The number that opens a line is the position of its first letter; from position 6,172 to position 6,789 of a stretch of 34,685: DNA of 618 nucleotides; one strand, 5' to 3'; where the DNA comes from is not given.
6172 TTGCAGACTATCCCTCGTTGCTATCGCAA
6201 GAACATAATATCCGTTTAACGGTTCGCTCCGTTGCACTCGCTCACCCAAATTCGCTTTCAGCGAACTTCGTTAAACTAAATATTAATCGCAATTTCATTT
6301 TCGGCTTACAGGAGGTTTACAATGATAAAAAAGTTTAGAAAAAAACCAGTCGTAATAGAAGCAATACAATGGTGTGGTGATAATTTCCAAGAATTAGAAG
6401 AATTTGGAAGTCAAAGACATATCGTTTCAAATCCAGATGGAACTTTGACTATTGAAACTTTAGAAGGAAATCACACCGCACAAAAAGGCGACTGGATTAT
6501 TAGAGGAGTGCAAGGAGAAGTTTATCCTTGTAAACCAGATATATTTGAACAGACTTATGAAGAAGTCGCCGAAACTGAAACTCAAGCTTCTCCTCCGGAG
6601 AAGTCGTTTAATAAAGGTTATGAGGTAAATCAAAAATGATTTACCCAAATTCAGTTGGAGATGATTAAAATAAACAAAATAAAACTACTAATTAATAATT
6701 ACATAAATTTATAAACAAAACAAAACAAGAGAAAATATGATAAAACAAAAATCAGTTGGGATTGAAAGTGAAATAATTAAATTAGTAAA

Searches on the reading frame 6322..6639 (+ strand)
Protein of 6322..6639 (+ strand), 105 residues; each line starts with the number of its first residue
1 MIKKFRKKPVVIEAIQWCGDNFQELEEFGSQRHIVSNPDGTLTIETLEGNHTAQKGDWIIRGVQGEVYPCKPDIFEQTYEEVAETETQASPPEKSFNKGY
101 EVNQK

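Call 16: search_protein_families(library=pfam, max_evalue=0.01, proteins=[window:6322-6639:+])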
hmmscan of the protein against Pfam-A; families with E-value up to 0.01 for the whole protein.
window:6322-6639:+ (105 aa): 0 families

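Call 17: search_protein_families(library=phrogs, max_evalue=0.01, proteins=[window:6322-6639:+])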
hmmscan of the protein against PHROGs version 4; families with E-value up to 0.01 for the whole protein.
window:6322-6639:+ (105 aa): 10 families
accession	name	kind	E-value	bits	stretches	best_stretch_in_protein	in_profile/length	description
phrog_419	-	unknown function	1.2e-36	127.7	1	1-101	40-143/300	-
phrog_1810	-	unknown function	1.2e-28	101.2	1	3-90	8-100/166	-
phrog_4502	-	unknown function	1.5e-21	78.3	1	3-87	2-91/190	-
phrog_19511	-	unknown function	4.1e-11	44.1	1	3-85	2-91/155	-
phrog_4159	-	other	1.3e-10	42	1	3-87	2-88/270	nucleotide pyrophosphohydrolase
phrog_36935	-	unknown function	0.00013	23.1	1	1-35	1-36/87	-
phrog_33170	-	unknown function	0.00018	22.7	1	51-80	90-119/124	-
phrog_36774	-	unknown function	0.00032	22.2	1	42-83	39-80/86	-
phrog_27342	-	unknown function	0.0018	19.6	1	3-87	7-90/96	-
phrog_6363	-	unknown function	0.0023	19.5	0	4-82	3-99/99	-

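Call 31: find_related_loci(query=window:6322-6639:+, collection=viral_contigs, flank=3000)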
Query window:6322-6639:+ (105 aa) in viral_contigs; peptide patterns used: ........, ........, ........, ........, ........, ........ (x = any residue, [..] = any of these).
412 stretches matched a pattern; 396 encode a relative of the query (tblastn E <= 1e-3); the best 80 are kept; 80 distinct loci.
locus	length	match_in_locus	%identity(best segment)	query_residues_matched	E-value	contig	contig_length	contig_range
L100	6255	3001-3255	60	1-84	4e-31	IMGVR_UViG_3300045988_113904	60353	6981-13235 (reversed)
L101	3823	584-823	59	1-80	2e-30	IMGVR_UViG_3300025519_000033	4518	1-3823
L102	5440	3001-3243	62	2-82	4e-30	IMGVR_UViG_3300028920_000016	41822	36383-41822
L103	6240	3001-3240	59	1-80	3e-30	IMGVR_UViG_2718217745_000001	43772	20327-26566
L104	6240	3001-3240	59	1-80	3e-30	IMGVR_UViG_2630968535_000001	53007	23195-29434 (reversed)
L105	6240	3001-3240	59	1-80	5e-30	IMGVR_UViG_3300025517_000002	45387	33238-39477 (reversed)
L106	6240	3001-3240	59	1-80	5e-30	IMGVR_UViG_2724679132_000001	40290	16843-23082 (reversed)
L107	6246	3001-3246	60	1-82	1e-29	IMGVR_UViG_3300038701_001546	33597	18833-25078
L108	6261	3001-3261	60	1-84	4e-29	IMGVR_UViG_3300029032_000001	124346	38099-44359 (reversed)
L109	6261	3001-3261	60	1-84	1e-28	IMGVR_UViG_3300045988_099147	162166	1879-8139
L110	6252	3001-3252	58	1-84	2e-28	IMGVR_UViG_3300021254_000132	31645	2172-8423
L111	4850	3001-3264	57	1-84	4e-28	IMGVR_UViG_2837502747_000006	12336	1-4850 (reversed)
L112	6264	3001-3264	57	1-84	4e-28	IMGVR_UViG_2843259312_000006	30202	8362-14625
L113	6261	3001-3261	62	5-82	7e-28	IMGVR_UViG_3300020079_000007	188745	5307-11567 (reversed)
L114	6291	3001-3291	53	1-95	7e-28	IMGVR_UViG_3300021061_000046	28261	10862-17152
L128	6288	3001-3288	53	1-84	4e-27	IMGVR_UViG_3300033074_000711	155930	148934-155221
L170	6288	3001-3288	47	1-84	4e-24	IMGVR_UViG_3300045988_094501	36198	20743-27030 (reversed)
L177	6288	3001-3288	49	5-89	9e-24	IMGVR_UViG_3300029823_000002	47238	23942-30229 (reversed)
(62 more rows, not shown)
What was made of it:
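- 6282..6652 (+): Cassette 3, carrying ORF105 (6322-6639, phrog_419 family), with a truncated terminal site (copy 3).
- R' ATTAATC 6282-6288
- S0' 6293-6305
- S0'' 6568-6580
- ACTC 6580-6583
- hairpin Pb 6587-6603
- R'' (TC)GTTTAAT 6604-6612
- degenerate L'' 6614-6624
- P2 6624-6645
- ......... 6644-6652
- P3, L' and R' are missing. ORF105 homologues end at residue 80-84, so 6575-6639 is site-derived (call 31).
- Checked: Homologues of ORF105 stop matching at residue 80-84 (call 31).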
